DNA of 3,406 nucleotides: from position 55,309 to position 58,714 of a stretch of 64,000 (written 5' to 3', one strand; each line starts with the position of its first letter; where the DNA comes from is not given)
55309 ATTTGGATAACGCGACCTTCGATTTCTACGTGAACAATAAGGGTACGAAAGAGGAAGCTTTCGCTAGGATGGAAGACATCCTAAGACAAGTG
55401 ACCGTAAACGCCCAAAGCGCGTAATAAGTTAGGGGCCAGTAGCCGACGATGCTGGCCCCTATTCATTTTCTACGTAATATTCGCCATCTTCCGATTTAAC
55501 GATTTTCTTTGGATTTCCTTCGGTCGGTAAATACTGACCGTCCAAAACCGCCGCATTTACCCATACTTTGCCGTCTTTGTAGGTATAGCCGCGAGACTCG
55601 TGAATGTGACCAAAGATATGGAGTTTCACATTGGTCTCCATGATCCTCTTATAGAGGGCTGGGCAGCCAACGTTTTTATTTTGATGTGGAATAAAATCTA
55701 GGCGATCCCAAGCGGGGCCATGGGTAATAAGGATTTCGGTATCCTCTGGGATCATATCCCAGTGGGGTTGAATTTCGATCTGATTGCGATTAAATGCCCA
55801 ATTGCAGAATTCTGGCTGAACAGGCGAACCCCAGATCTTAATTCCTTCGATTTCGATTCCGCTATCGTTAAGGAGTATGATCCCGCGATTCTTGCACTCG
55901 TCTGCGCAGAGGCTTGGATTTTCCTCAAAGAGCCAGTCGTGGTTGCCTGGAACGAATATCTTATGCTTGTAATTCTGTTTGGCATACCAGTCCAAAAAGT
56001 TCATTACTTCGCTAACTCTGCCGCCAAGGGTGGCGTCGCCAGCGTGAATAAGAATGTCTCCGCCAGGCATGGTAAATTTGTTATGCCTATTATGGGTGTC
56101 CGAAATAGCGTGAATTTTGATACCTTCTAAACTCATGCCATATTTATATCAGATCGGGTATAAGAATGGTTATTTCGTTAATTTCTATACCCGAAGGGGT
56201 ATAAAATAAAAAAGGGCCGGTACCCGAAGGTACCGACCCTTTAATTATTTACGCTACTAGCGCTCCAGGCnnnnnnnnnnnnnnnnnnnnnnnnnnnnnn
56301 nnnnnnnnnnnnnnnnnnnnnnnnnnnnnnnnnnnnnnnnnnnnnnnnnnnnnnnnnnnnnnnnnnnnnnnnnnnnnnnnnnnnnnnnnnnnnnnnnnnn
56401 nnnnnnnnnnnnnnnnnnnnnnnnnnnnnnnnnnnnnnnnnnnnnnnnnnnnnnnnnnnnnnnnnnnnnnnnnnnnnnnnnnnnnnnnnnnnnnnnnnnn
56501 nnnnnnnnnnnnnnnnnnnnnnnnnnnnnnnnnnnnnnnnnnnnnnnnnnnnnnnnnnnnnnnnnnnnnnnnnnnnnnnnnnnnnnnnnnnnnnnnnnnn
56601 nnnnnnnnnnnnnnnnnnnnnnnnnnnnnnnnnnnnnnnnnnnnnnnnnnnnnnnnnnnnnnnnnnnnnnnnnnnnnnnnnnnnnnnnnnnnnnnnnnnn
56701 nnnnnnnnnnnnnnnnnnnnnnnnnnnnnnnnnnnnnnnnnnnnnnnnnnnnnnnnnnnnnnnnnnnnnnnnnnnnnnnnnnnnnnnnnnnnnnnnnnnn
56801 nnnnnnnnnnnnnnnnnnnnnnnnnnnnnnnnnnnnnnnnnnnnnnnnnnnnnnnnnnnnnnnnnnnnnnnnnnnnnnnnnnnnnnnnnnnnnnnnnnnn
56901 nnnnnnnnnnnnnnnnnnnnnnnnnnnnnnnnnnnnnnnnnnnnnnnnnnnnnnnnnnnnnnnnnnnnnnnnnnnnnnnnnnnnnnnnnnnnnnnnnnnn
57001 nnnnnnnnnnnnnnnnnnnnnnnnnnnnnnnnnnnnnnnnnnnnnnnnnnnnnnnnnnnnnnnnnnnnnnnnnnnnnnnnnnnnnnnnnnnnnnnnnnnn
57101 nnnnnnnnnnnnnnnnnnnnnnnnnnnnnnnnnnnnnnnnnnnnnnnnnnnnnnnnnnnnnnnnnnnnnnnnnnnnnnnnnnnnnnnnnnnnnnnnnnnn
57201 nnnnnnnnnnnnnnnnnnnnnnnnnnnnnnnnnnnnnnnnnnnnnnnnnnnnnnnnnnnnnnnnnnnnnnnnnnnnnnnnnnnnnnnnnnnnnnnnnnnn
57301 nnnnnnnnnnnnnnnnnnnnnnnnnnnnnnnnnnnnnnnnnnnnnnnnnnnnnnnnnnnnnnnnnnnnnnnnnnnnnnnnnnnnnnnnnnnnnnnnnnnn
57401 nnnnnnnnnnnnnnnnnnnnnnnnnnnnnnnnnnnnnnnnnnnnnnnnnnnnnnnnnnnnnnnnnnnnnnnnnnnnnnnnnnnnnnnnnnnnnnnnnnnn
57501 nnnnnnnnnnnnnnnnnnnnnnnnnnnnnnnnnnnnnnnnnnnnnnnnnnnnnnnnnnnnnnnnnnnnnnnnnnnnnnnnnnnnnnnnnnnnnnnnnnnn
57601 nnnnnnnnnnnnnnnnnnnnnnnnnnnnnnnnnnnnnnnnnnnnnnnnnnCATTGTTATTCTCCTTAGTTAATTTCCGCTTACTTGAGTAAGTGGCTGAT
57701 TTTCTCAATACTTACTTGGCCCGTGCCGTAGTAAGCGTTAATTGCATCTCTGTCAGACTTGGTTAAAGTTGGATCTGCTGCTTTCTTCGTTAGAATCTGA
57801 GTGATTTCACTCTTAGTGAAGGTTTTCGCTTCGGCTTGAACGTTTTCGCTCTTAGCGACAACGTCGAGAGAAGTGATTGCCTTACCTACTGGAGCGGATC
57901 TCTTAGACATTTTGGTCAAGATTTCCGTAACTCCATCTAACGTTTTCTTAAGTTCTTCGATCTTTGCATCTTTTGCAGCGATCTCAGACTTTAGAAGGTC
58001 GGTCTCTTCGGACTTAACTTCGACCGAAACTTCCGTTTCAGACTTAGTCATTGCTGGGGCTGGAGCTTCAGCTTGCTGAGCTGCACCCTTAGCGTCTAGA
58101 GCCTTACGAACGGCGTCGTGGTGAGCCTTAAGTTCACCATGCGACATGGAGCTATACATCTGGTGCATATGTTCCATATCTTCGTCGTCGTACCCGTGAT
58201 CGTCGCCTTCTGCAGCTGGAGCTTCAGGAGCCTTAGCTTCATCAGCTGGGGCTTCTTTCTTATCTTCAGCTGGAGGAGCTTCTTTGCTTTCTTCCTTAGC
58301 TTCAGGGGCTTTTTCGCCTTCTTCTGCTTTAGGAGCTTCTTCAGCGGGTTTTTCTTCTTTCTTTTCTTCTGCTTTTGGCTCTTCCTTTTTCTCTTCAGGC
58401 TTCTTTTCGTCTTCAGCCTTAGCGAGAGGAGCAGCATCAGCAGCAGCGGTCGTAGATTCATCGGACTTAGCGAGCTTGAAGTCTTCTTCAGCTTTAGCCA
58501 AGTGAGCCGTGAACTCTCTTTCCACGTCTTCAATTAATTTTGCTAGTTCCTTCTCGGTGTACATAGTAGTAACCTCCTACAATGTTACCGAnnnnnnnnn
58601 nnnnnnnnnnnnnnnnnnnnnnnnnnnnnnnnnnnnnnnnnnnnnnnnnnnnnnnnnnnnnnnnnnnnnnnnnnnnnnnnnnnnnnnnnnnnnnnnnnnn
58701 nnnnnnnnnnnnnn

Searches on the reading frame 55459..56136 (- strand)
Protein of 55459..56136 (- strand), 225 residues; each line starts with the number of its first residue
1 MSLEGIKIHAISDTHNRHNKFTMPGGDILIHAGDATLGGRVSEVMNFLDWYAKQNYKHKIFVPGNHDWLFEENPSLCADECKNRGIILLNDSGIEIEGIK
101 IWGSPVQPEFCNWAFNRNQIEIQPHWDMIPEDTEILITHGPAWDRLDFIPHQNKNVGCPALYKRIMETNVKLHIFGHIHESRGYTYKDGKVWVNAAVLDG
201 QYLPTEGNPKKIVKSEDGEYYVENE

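Call 25: search_protein_families(library=phrogs, proteins=[window:55459-56136:-], max_evalue=0.001)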
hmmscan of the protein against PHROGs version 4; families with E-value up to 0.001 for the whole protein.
window:55459-56136:- (225 aa): 2 families
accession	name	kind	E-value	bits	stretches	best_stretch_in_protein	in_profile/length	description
phrog_1649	-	other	3.2e-14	53.3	1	4-208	34-281/308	metallo-phosphoesterase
phrog_547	-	other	1.1e-06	28.9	1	26-69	73-112/245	phosphoesterase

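Call 100: search_solved_structures(query=window:55459-56136:-, max_evalue=0.001)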
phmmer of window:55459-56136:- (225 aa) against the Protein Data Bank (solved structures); distinct sequences matched with E-value up to 0.001: 3.
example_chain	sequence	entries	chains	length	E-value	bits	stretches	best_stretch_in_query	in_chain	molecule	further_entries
3rl4_A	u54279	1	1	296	1.5e-37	132.3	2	86-206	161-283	Metallophosphoesterase MPPED2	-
3rl3_A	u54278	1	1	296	3.5e-36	127.9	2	86-206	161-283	Metallophosphoesterase MPPED2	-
3rl5_A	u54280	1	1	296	3.7e-35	124.5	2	86-206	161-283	Metallophosphoesterase MPPED2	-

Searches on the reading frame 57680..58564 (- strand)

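Call 25: search_protein_families(library=phrogs, proteins=[window:57680-58564:-], max_evalue=0.001)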
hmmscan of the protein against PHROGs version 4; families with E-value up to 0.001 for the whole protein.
window:57680-58564:- (294 aa): 0 families

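Call 33: search_protein_families(library=pfam, proteins=[window:57680-58564:-], max_evalue=0.01)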
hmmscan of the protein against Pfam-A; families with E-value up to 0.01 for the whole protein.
window:57680-58564:- (294 aa): 0 families

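Call 69: search_protein_families(library=phrogs, proteins=[window:57680-58564:-], max_evalue=1)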
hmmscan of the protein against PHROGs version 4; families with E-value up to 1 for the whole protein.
window:57680-58564:- (294 aa): 3 families
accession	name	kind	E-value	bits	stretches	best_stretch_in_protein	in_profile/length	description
phrog_4780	-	unknown function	0.039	14.5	1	164-261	134-234/275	-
phrog_16457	-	unknown function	0.13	13.7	1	167-241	13-87/104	-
phrog_25652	-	unknown function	0.39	11.6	1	185-243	16-73/152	-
